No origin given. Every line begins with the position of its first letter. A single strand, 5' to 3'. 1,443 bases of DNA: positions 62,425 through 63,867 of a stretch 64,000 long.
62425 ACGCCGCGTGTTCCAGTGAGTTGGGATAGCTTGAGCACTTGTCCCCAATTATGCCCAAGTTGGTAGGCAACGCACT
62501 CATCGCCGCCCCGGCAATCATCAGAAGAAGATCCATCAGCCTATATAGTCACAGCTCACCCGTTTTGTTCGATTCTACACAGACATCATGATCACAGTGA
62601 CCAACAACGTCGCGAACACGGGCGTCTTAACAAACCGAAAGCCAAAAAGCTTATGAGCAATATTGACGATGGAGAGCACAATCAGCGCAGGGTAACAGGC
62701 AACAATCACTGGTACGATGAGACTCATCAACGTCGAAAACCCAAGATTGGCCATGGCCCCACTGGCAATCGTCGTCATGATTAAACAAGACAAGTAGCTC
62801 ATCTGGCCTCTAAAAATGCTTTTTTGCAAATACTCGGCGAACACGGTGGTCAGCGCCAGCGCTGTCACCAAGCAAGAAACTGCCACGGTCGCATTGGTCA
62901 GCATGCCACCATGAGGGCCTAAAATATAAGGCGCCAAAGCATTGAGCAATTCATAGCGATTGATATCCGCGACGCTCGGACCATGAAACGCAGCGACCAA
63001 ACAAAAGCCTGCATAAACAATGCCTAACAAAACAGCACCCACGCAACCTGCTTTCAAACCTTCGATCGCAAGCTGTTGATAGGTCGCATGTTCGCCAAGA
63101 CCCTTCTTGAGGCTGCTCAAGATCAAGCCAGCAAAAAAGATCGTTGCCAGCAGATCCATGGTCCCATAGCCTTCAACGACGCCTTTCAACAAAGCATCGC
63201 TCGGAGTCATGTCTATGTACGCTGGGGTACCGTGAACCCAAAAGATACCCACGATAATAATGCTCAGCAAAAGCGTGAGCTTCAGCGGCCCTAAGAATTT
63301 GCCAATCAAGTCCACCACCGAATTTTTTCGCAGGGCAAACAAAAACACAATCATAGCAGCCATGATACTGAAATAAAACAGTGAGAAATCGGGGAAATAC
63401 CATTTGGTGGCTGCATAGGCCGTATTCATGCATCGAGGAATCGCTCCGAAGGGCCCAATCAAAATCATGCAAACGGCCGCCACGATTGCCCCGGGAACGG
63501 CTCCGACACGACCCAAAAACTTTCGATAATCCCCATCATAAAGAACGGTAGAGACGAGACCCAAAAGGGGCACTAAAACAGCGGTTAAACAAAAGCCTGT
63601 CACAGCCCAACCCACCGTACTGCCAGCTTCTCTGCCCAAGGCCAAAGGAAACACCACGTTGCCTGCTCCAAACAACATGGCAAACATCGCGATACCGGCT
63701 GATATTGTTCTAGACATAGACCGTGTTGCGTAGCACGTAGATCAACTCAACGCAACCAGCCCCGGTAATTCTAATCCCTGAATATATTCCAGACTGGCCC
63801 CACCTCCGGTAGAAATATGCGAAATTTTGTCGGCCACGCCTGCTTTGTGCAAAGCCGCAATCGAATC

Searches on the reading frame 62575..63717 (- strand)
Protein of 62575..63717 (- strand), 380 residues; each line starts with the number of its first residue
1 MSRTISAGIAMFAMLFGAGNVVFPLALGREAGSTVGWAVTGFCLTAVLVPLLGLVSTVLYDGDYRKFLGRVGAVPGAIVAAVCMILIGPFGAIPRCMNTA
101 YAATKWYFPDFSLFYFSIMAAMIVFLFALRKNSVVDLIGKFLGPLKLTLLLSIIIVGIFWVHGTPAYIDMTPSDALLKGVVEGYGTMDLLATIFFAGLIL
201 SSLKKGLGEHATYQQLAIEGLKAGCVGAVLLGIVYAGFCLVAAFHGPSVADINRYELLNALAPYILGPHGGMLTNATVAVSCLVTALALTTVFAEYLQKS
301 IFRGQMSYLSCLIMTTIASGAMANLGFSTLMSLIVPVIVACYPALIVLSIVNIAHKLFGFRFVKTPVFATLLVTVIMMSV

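Call 75: search_protein_families(library=pfam, proteins=[window:62575-63717:-], max_evalue=0.00001)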
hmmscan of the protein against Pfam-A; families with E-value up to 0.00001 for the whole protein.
window:62575-63717:- (380 aa): 1 family
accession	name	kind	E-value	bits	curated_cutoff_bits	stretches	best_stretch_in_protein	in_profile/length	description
PF05525.19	Branch_AA_trans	-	1.3e-71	242.3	22.3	1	3-376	4-382/429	Branched-chain amino acid transport protein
